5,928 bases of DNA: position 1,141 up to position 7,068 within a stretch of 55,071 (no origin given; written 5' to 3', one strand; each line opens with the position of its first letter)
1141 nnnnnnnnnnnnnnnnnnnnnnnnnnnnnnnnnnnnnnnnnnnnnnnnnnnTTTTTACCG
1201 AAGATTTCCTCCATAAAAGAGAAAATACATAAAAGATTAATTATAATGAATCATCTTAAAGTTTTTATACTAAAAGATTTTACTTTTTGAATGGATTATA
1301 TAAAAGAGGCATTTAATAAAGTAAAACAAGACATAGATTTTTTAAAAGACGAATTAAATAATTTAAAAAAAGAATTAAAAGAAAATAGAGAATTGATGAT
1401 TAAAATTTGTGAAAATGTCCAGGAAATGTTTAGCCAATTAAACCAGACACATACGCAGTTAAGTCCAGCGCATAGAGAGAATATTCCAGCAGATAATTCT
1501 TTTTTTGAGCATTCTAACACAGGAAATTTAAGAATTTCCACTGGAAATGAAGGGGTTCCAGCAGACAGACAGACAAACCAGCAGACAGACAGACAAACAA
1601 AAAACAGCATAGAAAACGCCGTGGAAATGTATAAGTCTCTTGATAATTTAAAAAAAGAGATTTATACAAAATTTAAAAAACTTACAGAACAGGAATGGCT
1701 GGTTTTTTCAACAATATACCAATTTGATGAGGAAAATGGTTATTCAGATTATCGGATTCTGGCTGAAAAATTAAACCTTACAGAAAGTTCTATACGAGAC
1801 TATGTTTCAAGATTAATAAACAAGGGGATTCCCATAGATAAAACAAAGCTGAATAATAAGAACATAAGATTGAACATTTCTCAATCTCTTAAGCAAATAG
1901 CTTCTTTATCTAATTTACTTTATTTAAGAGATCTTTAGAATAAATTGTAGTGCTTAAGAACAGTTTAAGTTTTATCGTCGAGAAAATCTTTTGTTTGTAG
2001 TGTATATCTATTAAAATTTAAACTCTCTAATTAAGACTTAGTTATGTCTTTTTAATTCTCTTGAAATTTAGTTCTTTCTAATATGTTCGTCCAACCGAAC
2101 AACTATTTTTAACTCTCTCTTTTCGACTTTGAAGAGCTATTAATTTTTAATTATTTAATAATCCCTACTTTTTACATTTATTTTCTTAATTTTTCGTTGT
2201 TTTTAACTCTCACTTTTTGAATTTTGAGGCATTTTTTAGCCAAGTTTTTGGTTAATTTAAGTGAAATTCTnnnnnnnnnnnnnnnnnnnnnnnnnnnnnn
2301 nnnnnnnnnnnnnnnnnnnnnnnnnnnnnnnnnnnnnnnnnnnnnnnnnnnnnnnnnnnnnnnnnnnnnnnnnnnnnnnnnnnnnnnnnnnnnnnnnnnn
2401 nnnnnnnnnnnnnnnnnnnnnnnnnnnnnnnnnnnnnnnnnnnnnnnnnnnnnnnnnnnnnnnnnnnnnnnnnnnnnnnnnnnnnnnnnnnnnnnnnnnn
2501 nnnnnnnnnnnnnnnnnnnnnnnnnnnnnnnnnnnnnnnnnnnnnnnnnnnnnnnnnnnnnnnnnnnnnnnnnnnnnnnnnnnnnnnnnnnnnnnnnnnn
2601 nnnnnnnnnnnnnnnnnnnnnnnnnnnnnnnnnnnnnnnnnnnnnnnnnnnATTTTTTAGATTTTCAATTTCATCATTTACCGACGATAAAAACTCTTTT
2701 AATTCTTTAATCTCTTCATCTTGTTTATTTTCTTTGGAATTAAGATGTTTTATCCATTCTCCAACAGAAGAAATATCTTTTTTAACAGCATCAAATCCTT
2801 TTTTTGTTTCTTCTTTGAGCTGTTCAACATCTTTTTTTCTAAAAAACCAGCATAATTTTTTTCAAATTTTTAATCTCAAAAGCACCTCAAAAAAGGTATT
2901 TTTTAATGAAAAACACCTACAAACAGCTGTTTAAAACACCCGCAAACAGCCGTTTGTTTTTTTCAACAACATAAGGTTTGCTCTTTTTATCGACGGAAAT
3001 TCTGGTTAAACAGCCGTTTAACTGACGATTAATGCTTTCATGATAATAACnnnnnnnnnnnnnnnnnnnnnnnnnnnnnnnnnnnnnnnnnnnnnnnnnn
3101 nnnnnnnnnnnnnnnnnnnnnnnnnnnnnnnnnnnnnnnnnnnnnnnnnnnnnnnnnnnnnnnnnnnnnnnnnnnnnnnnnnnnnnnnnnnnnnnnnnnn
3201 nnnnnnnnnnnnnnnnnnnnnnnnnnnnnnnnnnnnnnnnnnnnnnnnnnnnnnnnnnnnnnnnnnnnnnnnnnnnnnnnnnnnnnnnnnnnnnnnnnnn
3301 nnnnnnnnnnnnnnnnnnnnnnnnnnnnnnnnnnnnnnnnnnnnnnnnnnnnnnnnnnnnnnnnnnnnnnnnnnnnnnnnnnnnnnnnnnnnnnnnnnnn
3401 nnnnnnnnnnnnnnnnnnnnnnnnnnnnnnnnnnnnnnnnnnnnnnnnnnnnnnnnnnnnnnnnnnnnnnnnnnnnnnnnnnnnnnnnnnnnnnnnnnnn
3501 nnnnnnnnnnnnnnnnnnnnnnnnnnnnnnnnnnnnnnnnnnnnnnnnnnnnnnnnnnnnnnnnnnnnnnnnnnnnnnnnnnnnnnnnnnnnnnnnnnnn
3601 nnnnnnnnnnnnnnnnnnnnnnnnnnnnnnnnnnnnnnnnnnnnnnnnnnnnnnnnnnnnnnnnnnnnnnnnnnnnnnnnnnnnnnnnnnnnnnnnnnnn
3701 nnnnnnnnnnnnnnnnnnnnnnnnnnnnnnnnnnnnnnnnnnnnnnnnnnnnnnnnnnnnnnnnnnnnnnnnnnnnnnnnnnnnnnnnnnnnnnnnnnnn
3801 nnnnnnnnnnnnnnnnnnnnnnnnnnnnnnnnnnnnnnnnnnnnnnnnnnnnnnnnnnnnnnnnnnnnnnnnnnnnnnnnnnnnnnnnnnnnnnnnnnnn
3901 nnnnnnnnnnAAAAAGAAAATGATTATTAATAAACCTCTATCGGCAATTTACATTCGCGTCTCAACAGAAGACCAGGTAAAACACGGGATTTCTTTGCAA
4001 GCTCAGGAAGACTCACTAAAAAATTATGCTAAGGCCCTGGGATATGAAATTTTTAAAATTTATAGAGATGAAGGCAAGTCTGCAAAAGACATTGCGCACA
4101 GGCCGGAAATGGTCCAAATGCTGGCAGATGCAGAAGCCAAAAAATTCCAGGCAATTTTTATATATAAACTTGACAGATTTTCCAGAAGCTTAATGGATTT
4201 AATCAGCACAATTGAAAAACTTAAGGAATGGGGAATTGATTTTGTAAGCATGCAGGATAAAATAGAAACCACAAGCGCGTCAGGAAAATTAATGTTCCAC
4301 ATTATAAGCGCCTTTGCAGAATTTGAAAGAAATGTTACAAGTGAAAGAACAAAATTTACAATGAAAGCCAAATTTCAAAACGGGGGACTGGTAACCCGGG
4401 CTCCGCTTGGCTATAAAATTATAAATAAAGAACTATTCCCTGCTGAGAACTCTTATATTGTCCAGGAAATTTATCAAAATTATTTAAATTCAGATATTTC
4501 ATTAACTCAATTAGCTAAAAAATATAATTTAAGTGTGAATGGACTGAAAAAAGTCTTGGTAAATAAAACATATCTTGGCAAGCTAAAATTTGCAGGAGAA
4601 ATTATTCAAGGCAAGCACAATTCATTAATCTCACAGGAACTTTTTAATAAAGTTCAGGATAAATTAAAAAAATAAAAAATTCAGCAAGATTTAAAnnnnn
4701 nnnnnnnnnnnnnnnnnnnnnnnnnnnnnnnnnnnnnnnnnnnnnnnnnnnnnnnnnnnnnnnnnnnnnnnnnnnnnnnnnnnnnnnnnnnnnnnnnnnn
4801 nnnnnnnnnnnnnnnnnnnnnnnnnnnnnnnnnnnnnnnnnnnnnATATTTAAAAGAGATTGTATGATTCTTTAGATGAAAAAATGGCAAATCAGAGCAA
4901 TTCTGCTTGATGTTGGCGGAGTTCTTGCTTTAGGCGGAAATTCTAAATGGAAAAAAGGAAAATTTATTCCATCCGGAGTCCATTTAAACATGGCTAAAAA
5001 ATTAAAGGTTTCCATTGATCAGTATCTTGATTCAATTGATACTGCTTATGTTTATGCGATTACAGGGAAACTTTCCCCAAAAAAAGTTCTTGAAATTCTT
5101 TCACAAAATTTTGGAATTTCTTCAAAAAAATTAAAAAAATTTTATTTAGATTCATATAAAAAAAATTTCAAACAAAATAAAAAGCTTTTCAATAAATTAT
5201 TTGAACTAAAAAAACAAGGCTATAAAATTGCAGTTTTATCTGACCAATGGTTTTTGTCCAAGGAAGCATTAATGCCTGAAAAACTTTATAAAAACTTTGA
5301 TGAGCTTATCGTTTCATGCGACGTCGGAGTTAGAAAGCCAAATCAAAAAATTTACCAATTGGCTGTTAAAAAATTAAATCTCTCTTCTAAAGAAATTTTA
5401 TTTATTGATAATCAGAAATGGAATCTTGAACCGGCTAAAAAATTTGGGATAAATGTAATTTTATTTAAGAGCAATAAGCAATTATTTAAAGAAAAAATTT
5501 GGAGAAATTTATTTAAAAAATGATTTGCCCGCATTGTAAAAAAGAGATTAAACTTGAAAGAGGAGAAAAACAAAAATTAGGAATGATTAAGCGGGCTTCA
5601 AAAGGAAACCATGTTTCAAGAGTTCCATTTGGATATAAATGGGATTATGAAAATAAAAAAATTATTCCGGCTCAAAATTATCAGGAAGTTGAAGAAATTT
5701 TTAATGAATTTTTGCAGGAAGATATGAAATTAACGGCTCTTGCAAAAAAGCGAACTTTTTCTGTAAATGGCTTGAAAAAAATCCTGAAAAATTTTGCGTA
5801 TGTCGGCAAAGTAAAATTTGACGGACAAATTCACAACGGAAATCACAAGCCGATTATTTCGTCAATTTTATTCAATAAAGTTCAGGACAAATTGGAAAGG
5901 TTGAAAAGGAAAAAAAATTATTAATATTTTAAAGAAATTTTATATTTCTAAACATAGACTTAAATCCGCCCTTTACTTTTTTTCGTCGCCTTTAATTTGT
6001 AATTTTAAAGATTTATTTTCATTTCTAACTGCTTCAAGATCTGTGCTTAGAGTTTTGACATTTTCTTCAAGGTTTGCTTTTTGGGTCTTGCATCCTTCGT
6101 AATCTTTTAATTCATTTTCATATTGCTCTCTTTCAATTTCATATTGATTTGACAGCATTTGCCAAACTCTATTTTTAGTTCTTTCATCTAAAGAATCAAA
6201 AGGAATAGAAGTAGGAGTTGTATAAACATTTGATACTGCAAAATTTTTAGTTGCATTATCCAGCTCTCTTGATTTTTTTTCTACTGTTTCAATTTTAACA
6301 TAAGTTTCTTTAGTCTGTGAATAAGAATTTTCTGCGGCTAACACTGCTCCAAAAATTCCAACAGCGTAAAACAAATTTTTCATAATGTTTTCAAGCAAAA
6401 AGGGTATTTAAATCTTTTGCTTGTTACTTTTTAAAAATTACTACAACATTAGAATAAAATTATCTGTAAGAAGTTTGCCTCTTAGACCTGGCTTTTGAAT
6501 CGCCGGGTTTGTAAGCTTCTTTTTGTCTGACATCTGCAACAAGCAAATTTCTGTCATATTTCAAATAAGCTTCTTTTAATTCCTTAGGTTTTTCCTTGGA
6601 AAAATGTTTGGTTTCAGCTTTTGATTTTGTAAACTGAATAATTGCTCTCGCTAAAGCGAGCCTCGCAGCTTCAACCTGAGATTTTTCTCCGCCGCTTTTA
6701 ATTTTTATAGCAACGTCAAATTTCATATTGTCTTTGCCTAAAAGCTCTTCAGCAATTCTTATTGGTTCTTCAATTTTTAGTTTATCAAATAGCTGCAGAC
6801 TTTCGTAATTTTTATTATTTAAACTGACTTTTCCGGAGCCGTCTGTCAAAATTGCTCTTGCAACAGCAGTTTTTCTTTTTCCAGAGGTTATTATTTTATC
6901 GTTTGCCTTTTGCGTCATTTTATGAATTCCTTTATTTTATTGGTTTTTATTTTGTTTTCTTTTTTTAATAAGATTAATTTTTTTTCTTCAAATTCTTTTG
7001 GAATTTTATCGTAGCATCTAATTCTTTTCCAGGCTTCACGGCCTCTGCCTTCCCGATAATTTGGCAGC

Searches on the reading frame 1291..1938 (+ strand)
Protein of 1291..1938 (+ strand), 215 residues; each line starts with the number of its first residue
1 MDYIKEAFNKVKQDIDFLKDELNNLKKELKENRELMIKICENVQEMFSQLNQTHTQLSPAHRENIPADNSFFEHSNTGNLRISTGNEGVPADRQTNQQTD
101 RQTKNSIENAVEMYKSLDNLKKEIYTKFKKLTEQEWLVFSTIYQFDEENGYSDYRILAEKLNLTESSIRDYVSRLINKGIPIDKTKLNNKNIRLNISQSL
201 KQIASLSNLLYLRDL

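Call 12: search_protein_families(library=pfam, proteins=[window:1291-1938:+], max_evalue=0.001)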
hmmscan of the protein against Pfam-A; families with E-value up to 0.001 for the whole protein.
window:1291-1938:+ (215 aa): 4 families
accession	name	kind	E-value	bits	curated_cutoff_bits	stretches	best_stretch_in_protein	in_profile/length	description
PF21984.2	DnaD_N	-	1.5e-05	25.5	27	1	125-190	9-73/101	DnaD N-terminal domain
PF13412.12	HTH_24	-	4.9e-05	23.3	21.9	1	148-180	14-46/48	Winged helix-turn-helix DNA-binding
PF13730.12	HTH_36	-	0.00017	21.8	25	1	130-180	2-54/55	Helix-turn-helix domain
PF08279.18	HTH_11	-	0.00044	20.5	25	0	157-186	21-50/55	HTH domain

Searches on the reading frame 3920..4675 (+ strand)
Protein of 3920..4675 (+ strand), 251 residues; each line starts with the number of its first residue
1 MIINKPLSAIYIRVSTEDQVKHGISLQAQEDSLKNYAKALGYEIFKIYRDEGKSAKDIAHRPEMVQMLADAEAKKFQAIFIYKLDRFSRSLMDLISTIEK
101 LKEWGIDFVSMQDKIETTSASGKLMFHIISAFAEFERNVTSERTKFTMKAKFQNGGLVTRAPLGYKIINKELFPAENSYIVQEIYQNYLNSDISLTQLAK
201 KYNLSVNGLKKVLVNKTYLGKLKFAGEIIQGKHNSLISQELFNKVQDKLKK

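Call 12: search_protein_families(library=pfam, proteins=[window:3920-4675:+], max_evalue=0.001)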
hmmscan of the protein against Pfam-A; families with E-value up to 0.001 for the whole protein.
window:3920-4675:+ (251 aa): 2 families
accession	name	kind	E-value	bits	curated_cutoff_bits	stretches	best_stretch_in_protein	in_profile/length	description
PF00239.26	Resolvase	-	1.1e-41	142.8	23.3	1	9-156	2-144/145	Resolvase, N terminal domain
PF07508.19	Recombinase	-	1.3e-08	35.4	21.1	1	177-251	3-101/102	Recombinase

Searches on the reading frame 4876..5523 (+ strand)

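Call 12: search_protein_families(library=pfam, proteins=[window:4876-5523:+], max_evalue=0.001)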
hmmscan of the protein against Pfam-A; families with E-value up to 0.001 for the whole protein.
window:4876-5523:+ (215 aa): 3 families
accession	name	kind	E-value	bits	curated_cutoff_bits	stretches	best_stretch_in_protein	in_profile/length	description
PF13419.12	HAD_2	-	1.1e-12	48.9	23.8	1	79-196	52-177/178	Haloacid dehalogenase-like hydrolase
PF00702.32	Hydrolase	-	1.5e-10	42.2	26.4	1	108-191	107-191/191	haloacid dehalogenase-like hydrolase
PF11520.13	Cren7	-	0.00071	19.9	25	0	170-209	13-54/58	Chromatin protein Cren7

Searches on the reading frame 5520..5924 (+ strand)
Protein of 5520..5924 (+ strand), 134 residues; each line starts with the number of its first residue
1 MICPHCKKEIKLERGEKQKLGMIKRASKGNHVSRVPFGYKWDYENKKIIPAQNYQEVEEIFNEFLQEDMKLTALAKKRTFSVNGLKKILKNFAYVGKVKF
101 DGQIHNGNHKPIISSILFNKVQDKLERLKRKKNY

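Call 47: search_protein_families(library=pfam, proteins=[window:5520-5924:+], max_evalue=0.001)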
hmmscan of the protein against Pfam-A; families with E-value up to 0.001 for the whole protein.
window:5520-5924:+ (134 aa): 1 family
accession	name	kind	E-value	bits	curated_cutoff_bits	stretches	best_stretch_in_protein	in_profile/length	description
PF07508.19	Recombinase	-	1.8e-07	31.8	21.1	1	65-126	28-100/102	Recombinase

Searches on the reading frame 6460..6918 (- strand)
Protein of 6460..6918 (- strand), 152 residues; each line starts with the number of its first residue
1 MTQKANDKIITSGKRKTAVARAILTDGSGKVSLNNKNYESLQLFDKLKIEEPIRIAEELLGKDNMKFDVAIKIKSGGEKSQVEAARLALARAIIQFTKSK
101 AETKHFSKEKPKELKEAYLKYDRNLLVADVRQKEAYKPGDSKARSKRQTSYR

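Call 47: search_protein_families(library=pfam, proteins=[window:6460-6918:-], max_evalue=0.001)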
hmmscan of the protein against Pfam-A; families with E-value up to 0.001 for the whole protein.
window:6460-6918:- (152 aa): 1 family
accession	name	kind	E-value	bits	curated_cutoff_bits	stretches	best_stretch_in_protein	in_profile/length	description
PF00380.25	Ribosomal_S9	-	8.4e-29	100.9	22.5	1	13-152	1-121/121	Ribosomal protein S9/S16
